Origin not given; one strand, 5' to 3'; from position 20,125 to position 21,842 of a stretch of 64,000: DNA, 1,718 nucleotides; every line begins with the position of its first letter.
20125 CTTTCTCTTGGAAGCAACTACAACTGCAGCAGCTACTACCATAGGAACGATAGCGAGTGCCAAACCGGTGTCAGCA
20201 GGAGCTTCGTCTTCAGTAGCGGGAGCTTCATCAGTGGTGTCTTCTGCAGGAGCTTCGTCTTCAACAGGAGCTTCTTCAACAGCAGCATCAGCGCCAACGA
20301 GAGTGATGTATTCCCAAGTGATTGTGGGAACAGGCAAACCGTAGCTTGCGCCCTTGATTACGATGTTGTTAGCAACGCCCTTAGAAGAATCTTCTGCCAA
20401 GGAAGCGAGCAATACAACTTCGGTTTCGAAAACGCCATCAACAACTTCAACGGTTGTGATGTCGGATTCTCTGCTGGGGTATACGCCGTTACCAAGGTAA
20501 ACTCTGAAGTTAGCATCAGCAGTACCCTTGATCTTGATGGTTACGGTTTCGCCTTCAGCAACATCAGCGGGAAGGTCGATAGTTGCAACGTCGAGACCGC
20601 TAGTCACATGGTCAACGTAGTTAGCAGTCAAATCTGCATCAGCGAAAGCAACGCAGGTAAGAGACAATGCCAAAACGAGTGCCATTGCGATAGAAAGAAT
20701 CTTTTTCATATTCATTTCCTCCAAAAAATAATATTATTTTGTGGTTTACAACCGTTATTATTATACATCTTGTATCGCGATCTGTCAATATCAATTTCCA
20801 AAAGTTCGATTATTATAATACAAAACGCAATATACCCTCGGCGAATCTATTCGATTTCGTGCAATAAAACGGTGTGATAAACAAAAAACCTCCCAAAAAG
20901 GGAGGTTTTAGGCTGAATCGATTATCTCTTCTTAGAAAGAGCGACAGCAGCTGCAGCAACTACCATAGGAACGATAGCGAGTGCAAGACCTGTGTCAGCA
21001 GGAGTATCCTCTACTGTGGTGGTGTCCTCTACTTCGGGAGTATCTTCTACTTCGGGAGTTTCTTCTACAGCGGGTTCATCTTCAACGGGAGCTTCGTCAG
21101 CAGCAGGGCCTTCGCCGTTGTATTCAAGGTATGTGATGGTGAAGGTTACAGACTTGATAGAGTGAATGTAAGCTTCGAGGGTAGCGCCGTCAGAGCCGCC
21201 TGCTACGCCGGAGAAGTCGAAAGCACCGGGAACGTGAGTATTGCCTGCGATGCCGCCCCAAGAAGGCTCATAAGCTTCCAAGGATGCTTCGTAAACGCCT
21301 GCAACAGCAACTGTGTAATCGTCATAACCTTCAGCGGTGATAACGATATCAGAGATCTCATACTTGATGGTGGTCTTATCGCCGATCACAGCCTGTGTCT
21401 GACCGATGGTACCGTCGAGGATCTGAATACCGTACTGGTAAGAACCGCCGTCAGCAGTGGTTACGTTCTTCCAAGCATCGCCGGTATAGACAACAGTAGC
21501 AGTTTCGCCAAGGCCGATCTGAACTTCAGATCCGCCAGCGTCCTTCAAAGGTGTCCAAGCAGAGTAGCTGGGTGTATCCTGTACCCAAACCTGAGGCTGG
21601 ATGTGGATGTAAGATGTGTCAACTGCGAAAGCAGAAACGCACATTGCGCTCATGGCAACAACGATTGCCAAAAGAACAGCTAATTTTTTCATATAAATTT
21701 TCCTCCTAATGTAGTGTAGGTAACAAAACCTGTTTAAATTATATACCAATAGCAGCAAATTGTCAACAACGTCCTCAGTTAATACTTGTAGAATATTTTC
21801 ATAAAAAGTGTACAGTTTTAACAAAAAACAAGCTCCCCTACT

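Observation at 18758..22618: Array of four secreted proteins sharing a conserved non-LPXTG C-terminal anchor (PADTG-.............-KKR), with no sortase in view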

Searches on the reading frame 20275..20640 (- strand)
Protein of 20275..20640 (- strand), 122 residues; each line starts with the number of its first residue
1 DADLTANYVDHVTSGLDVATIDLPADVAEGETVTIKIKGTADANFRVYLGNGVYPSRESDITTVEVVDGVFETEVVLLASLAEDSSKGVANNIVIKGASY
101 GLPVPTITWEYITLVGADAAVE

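Call 62: predict_structure(alignment_id=A5)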
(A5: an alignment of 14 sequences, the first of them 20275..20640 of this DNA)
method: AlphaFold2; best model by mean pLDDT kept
length: 122 residues; sequences in the alignment: 14
mean_pLDDT: 85.6   pTM: 0.80
mean pLDDT of the five models: 85.6, 84.7, 78.3, 77.6, 76.7
residues with pLDDT >= 90: 58; 70-90: 51; 50-70: 10; < 50: 3
segments of 3 or more residues with pLDDT < 50: 120-122
pLDDT, mean of each block of 10 residues (from residue 1): 84 84 89 93 94 78 95 92 71 91 91 76 40
secondary structure, 60 per line:
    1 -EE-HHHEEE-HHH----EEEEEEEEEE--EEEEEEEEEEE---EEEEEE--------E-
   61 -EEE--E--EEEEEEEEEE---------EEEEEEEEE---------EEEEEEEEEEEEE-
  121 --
elements in order: E8-10 E19-28 E31-41 E45-50 E62-64 E70-79 E89-97 E107-119

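Call 65: fold_search(model_id=the predicted structure, library=pdb)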
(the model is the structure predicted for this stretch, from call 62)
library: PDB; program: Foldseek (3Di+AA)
matches with E <= 10: 1296; with E <= 0.001: 0
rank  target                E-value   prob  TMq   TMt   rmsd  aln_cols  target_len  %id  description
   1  9qwu_B                8.7e-03  0.69  0.30  0.06  11.7       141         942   18  Cryo-EM structure of the human UBR4/KCMF1/CALM1 complex (CALM1 focused refinement) (released 2025-09-03)
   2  6sgf_B                9.2e-03  1.00  0.44  0.41   7.7       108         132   11  Molecular insight into a new low affinity xylan binding module CBM86, from the xylanolytic gut symbiont Roseburia inte (released 2019-11-20)
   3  1gui_A                9.2e-03  0.96  0.35  0.29  11.8       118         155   16  CBM4 structure and function (released 2002-09-26)
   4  6sgf_C                1.2e-02  1.00  0.45  0.42   7.5       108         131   11  Molecular insight into a new low affinity xylan binding module CBM86, from the xylanolytic gut symbiont Roseburia inte (released 2019-11-20)
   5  6sgf_A                1.2e-02  0.99  0.41  0.39   8.0       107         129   10  Molecular insight into a new low affinity xylan binding module CBM86, from the xylanolytic gut symbiont Roseburia inte (released 2019-11-20)
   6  1cx1_MODEL_1_A        1.6e-02  0.97  0.45  0.38   8.5       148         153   14  SECOND N-TERMINAL CELLULOSE-BINDING DOMAIN FROM CELLULOMONAS FIMI BETA-1,4-GLUCANASE C, NMR, 22 STRUCTURES (released 2000-04-02)
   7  5yvl_B                1.6e-02  0.95  0.38  0.27   6.9       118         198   16  Crystal structure of a cyclase Hpiu5 from Fischerella sp. ATCC 43239 (released 2018-11-07)
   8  5wps                  1.8e-02  0.97  0.37  0.26   4.8        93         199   16  Crystal structure HpiC1 Y101F (released 2018-04-04)
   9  8ttq_A                1.9e-02  0.96  0.40  0.11   6.9       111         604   15  Cryo-EM structure of the inner MKLN1 dimer from an autoinhibited MKLN1 tetramer (released 2024-09-11)
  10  5wpu                  2.1e-02  0.92  0.38  0.27   6.9       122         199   16  Crystal structure HpiC1 Y101S (released 2018-03-07)
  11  1uww_B                2.2e-02  0.97  0.42  0.32   6.0       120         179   12  X-ray crystal structure of a non-crystalline cellulose specific carbohydrate-binding module: CBM28. (released 2004-05-13)
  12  5yvl_C                2.2e-02  0.92  0.38  0.26   6.9       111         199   15  Crystal structure of a cyclase Hpiu5 from Fischerella sp. ATCC 43239 (released 2018-11-07)
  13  6al6_A                2.4e-02  0.92  0.38  0.27   6.9       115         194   16  Crystal structure HpiC1 in P42 space group (released 2018-03-07)
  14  4mgs                  2.5e-02  0.96  0.38  0.35   5.3        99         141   12  BiXyn10A CBM1 APO (released 2014-08-20)
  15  6ans_C                2.5e-02  0.93  0.38  0.17   7.6       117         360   14  Crystal structure of a putative uncharacterized protein from Burkholderia cenocepacia (released 2017-08-30)
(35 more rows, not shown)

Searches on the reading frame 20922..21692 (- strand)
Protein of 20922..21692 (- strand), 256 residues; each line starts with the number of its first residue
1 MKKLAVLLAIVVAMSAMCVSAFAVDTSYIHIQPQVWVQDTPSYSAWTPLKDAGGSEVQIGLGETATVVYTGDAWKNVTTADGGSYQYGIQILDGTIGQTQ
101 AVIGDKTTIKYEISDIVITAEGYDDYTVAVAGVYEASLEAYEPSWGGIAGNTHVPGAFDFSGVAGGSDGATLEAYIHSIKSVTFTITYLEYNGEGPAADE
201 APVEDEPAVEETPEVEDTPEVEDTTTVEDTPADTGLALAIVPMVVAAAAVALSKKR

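Call 3: search_protein_families(library=ncbifam, proteins=[window:20922-21692:-], max_evalue=10)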
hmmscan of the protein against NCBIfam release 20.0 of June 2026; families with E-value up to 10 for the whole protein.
window:20922-21692:- (256 aa): 2 families
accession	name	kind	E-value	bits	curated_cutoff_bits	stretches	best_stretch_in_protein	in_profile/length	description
TIGR02209.1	ftsL_broad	equivalog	0.056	13.4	42.45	1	1-32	1-32/85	cell division protein FtsL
NF058644.1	CurcmRedCuraProt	equivalog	0.071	12.2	440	1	79-131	50-102/336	NADPH-dependent curcumin/dihydrocurcumin reductase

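Call 4: search_protein_families(library=pfam, proteins=[window:20922-21692:-], max_evalue=10)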
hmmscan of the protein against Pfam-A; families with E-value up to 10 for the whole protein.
window:20922-21692:- (256 aa): 1 family
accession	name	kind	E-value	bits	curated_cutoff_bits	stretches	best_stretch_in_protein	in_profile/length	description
PF20854.2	LED_rpt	-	0.21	11.8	59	1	203-230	16-43/176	LED repeat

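Call 50: search_solved_structures(query=A3, max_evalue=10)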
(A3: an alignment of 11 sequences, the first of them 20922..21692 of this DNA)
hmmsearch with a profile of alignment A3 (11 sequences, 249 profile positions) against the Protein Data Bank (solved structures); distinct sequences matched with E-value up to 10: 0.

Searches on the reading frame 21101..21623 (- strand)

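Call 91: find_homologous_proteins(query=window:21101-21623:-, max_evalue=0.001)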
Query window:21101-21623:- (174 aa): 5 proteins with E <= 0.001 among 101 candidates.
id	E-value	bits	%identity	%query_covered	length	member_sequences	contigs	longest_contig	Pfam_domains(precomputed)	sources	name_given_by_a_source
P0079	8.1e-96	337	86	99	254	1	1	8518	-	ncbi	-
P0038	2.2e-94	332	87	100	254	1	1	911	-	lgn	-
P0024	1.2e-87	310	83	100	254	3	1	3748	-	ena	-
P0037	1.8e-77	277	87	86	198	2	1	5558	-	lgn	-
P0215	5.0e-45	172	70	66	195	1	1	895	-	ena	-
